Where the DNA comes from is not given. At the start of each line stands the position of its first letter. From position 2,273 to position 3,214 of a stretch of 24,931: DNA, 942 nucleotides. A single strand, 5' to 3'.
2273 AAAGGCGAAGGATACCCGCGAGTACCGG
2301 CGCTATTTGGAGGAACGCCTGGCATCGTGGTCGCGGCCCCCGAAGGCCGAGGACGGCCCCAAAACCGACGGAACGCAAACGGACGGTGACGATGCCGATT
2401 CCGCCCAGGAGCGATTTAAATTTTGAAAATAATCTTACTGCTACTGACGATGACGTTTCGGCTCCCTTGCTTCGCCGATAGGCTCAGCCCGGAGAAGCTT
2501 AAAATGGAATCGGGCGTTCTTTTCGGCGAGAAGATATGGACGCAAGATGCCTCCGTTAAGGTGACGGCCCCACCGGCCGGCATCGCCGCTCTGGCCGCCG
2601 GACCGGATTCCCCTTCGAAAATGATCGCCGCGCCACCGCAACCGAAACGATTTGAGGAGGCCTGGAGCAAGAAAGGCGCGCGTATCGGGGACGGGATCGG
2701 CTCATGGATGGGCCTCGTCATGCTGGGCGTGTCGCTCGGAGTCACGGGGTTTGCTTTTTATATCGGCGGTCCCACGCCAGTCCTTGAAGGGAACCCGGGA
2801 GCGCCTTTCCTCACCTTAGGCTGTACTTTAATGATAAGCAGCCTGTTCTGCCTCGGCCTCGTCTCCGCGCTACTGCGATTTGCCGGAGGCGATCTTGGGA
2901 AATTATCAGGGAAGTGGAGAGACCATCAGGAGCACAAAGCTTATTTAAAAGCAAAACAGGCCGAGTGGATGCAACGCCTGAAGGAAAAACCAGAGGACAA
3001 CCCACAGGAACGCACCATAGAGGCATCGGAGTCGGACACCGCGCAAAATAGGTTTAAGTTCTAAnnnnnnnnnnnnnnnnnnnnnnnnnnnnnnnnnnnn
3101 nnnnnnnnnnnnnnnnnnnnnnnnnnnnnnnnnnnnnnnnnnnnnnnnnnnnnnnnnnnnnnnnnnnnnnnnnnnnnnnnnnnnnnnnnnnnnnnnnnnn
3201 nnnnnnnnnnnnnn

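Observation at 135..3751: Translationally coupled operon of five tandem, diverged paralogs of an unrecognised small signal-peptide/two-TM protein family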

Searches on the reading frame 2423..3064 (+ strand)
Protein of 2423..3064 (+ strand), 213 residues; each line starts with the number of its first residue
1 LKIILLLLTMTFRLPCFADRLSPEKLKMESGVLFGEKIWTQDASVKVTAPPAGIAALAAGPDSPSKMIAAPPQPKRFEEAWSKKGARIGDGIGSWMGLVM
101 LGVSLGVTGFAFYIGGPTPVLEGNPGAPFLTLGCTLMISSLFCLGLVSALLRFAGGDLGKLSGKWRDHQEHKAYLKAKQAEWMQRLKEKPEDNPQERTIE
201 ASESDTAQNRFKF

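Call 3: search_protein_families(library=pfam, proteins=[window:2423-3064:+], max_evalue=1)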
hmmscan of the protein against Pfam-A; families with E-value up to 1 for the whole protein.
window:2423-3064:+ (213 aa): 1 family
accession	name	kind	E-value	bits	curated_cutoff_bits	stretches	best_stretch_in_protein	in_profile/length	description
PF01981.21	PTH2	-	0.26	12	23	1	160-192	39-71/115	Peptidyl-tRNA hydrolase PTH2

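Call 8: search_protein_families(library=ncbifam, proteins=[window:2423-3064:+], max_evalue=1)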
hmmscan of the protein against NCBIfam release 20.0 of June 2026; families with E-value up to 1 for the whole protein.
window:2423-3064:+ (213 aa): 0 families

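Call 45: search_solved_structures(query=A4, max_evalue=10)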
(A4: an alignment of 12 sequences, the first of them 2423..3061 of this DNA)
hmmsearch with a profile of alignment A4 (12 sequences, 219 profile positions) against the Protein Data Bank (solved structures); distinct sequences matched with E-value up to 10: 11.
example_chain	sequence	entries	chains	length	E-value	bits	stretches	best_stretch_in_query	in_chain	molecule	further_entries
4tt3_H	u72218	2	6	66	0.042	16.7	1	162-206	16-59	ATPase inhibitor, mitochondrial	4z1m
2v7q_J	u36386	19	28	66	0.068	16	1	162-206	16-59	ATPASE INHIBITOR | ATPase inhibitor, mitochondrial | ATP synthase inhibitor protein IF1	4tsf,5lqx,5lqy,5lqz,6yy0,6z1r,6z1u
9w2r_J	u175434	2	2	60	0.12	15.3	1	162-205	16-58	ATPase inhibitor, mitochondrial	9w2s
1gmj_A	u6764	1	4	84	0.35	13.7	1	162-207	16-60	ATPASE INHIBITOR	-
9vpb_AJ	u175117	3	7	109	0.47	13.3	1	162-207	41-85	ATPase inhibitor, mitochondrial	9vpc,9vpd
1ohh_H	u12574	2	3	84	0.48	13.3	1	162-207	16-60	ATPase inhibitor, mitochondrial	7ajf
8h9e_J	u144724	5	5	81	1.1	12.1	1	163-208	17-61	ATPase inhibitor, mitochondrial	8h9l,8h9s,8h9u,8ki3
9b0x_J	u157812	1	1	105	1.1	12.1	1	163-208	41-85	ATP synthase inhibitory factor 1, IF1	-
6wip_A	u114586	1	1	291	1.7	11.4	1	43-89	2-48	Beta-lactamase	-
6j5i_J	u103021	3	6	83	1.8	11.4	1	162-206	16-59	ATPase inhibitor, mitochondrial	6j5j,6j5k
8hn8_R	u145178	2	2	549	6.8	9.5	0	94-139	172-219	Soluble cytochrome b562, Histamine H4 receptor fusion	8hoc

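Call 46: predict_structure(alignment_id=A4)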
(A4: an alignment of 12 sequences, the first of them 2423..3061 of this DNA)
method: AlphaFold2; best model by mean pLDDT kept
length: 213 residues; sequences in the alignment: 12
mean_pLDDT: 68.8   pTM: 0.43
mean pLDDT of the five models: 68.8, 66.7, 65.0, 64.0, 61.9
residues with pLDDT >= 90: 16; 70-90: 94; 50-70: 60; < 50: 43
segments of 3 or more residues with pLDDT < 50: 13-17, 37-60, 62-65
pLDDT, mean of each block of 10 residues (from residue 1): 57 49 63 50 40 42 54 83 87 84 80 63 72 85 85 84 90 92 82 52 54 52
secondary structure, 60 per line:
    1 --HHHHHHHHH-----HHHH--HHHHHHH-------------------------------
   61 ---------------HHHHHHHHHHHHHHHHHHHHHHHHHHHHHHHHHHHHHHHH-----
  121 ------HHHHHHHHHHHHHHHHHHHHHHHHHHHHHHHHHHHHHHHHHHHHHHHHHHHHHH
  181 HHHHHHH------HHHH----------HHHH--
elements in order: H3-11 H17-20 H23-29 H76-115 H127-187 H194-197 H208-211
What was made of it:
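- On Glycine zipper 2TM / Gly-zipper_Omp lipoproteins (SlyB-like): AlphaFold2 hairpin (call 46).
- Structure: the AlphaFold2 model built with the 12-sequence alignment gives helices 76-115 and 127-187 as a hairpin (block-mean pLDDT 80-92 outside the loop) and a disordered region at 37-65 (call 46).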

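Call 49: fold_search(model_id=the predicted structure, library=pdb)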
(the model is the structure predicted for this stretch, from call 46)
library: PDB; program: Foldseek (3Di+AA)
matches with E <= 10: 27; with E <= 0.001: 0
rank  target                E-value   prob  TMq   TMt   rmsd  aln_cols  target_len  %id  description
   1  8a6x_B                1.4e+00  0.87  0.30  0.18   2.6        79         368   11  Crystal structure of a chimeric LOV-Histidine kinase SB2F1 (asymmetrical variant, trigonal form with long c axis) (released 2024-01-10)
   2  8a7f_A                1.5e+00  0.82  0.30  0.18   2.7        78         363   13  Crystal structure of a chimeric LOV-Histidine kinase SB2F1-I66R mutant (asymmetrical variant, trigonal form with long  (released 2024-01-10)
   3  8a7h_A                1.7e+00  0.84  0.30  0.18   2.5        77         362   12  Crystal structure of a chimeric LOV-Histidine kinase SB2F1-I66R mutant (light state; asymmetrical variant, trigonal fo (released 2024-01-10)
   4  8a7f_B                1.7e+00  0.77  0.29  0.18   2.7        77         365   13  Crystal structure of a chimeric LOV-Histidine kinase SB2F1-I66R mutant (asymmetrical variant, trigonal form with long  (released 2024-01-10)
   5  6ewy                  1.7e+00  0.18  0.24  0.25   7.4       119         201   13  RipA Peptidoglycan hydrolase (Rv1477, Mycobacterium tuberculosis) N-terminal domain (released 2018-05-02)
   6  6o58_E                1.8e+00  0.18  0.25  0.21  11.5       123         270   17  Human MCU-EMRE complex, dimer of channel (released 2019-05-22)
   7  8jia_E                3.0e+00  0.11  0.23  0.19   7.9       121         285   11  Cryo-EM structure of Mycobacterium tuberculosis ATP bound FtsE(E165Q)X/RipC complex in peptidisc (released 2023-10-04)
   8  6qj1                  3.2e+00  0.12  0.21  0.12   9.8       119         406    7  Crystal structure of the C. thermophilum condensin Smc2 ATPase head (crystal from I) (released 2019-07-03)
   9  2vrz_B                4.1e+00  0.23  0.26  0.53   5.2        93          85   13  Structural analysis of homodimeric staphylococcal aureus EsxA (released 2008-08-26)
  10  4i0x_I                4.6e+00  0.15  0.22  0.49   5.3        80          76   15  Crystal structure of the Mycobacterum abscessus EsxEF (Mab_3112-Mab_3113) complex (released 2013-01-16)
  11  8u5w_A                5.6e+00  0.11  0.18  0.44   6.1        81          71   15  De novo designed pentameric helical bundle protein (released 2024-09-25)
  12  2vs0_B                5.9e+00  0.16  0.25  0.53   5.6        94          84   13  Structural analysis of homodimeric staphylococcal aureus virulence factor EsxA (released 2008-08-26)
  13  2ch7_A                6.3e+00  0.04  0.17  0.13   9.7       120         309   15  Crystal structure of the cytoplasmic domain of a bacterial chemoreceptor from Thermotoga maritima (released 2006-04-18)
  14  2w6g_G                6.7e+00  0.06  0.19  0.27  14.6       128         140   11  Low resolution structures of bovine mitochondrial F1-ATPase during controlled dehydration: Hydration State 3. (released 2009-10-27)
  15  8gmh_E                7.1e+00  0.13  0.29  0.41   7.3       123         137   12  Crystal Structure of the ternary complex of TelA-LXG, LapA3, and LapA4 (released 2024-01-10)
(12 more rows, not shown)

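Call 63: search_solved_structures(query=A4, max_evalue=0.1, show_alignments=1)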
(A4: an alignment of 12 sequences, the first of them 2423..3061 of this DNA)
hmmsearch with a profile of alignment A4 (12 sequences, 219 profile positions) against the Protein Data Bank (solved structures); distinct sequences matched with E-value up to 0.1: 2.
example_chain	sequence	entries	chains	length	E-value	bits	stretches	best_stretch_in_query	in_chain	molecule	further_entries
4tt3_H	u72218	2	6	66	0.042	16.7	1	162-206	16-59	ATPase inhibitor, mitochondrial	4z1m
2v7q_J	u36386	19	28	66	0.068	16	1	162-206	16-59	ATPASE INHIBITOR | ATPase inhibitor, mitochondrial | ATP synthase inhibitor protein IF1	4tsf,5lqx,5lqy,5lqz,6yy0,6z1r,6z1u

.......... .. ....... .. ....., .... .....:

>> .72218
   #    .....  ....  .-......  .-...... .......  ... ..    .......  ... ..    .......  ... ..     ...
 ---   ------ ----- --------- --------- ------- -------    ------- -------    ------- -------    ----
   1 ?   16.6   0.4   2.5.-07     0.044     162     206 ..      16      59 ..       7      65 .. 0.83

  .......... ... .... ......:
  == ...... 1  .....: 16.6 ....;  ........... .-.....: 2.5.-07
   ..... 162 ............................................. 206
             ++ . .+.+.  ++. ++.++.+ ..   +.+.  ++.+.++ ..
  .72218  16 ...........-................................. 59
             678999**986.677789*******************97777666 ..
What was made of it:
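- On Mitochondrial IF1 (ATPase inhibitor): E 0.04, 16.6 bits, restricted to one charged helix (calls 45, 63).
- Closest known: Mitochondrial ATPase inhibitor IF1. Same: The profile aligns the segment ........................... with IF1 residues 16-59, which read ...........-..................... (call 63).
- There is a weak profile match of the C-terminal helix to the mitochondrial ATPase inhibitor IF1 (E 0.04, 16.6 bits; calls 45, 63).
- Tried and rejected: I rejected IF1 homology as not significant (call 63).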

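Call 64: search_protein_families(library=padloc, proteins=[window:2423-3064:+], max_evalue=1)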
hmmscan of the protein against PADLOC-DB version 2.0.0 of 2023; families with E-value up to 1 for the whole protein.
window:2423-3064:+ (213 aa): 0 families

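Call 65: search_protein_families(library=phrogs, proteins=[window:2423-3064:+], max_evalue=1)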
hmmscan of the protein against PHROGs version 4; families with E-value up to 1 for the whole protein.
window:2423-3064:+ (213 aa): 0 families

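Call 81: search_dna_similar(query=window:2423-3061:+, collection=plasmids, mode=protein, max_evalue=0.01, max_rows=10)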
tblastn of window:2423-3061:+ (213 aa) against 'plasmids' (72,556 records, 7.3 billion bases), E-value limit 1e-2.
No match.

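Call 82: search_dna_similar(query=window:2423-3061:+, collection=phages, mode=protein, max_evalue=0.01, max_rows=10)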
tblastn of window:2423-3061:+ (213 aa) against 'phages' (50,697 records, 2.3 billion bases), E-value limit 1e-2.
No match.
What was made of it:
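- Tried and rejected: tblastn of P5 against the plasmid and phage collections found no match (calls 81, 82).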

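Call 91: fold_search(model_id=the predicted structure, library=viral)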
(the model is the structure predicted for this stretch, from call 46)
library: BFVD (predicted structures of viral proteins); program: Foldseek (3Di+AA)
matches with E <= 10: 183; with E <= 0.001: 0
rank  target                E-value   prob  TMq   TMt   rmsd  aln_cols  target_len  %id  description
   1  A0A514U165            2.9e-01  0.63  0.26  0.39   6.6       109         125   16  Uncharacterized protein [Gordonia phage Phendrix]
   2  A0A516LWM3            4.8e-01  0.44  0.35  0.21  30.4       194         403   13  (no name in the UniProt tables at hand)
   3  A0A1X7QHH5            7.3e-01  0.38  0.28  0.38   9.6       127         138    9  (no name in the UniProt tables at hand)
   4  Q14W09                7.3e-01  0.18  0.24  0.11  18.9       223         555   10  ORF97 [Ranid herpesvirus 2]
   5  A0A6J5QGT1            7.8e-01  0.47  0.40  0.17  16.3       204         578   13  Uncharacterized protein [uncultured Caudovirales phage]
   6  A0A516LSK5            9.3e-01  0.10  0.21  0.24  18.8       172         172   14  (no name in the UniProt tables at hand)
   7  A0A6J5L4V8            1.1e+00  0.13  0.24  0.21  19.1       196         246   11  Uncharacterized protein [uncultured Caudovirales phage]
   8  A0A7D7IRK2            1.2e+00  0.51  0.31  0.54   8.2       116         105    9  (no name in the UniProt tables at hand)
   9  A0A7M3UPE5            1.2e+00  0.28  0.23  0.20   7.1       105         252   14  SMODS and SLOG-associating 2TM effector domain-containing protein [Pyramimonas orientalis virus]
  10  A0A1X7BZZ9            1.3e+00  0.23  0.25  0.34   7.3       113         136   15  (no name in the UniProt tables at hand)
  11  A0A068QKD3            1.4e+00  0.21  0.26  0.24  30.2       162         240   14  Uncharacterized protein [Armadillidium vulgare iridescent virus]
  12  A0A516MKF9            1.5e+00  0.63  0.35  0.49   4.3       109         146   16  (no name in the UniProt tables at hand)
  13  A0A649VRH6            1.5e+00  0.20  0.24  0.28  12.0       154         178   12  Uncharacterized protein [Corynebacterium phage EmiRose]
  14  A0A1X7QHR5            1.6e+00  0.11  0.17  0.24   9.0       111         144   19  (no name in the UniProt tables at hand)
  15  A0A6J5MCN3            1.7e+00  0.16  0.23  0.25   6.6       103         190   13  Internal virion protein [uncultured Caudovirales phage]
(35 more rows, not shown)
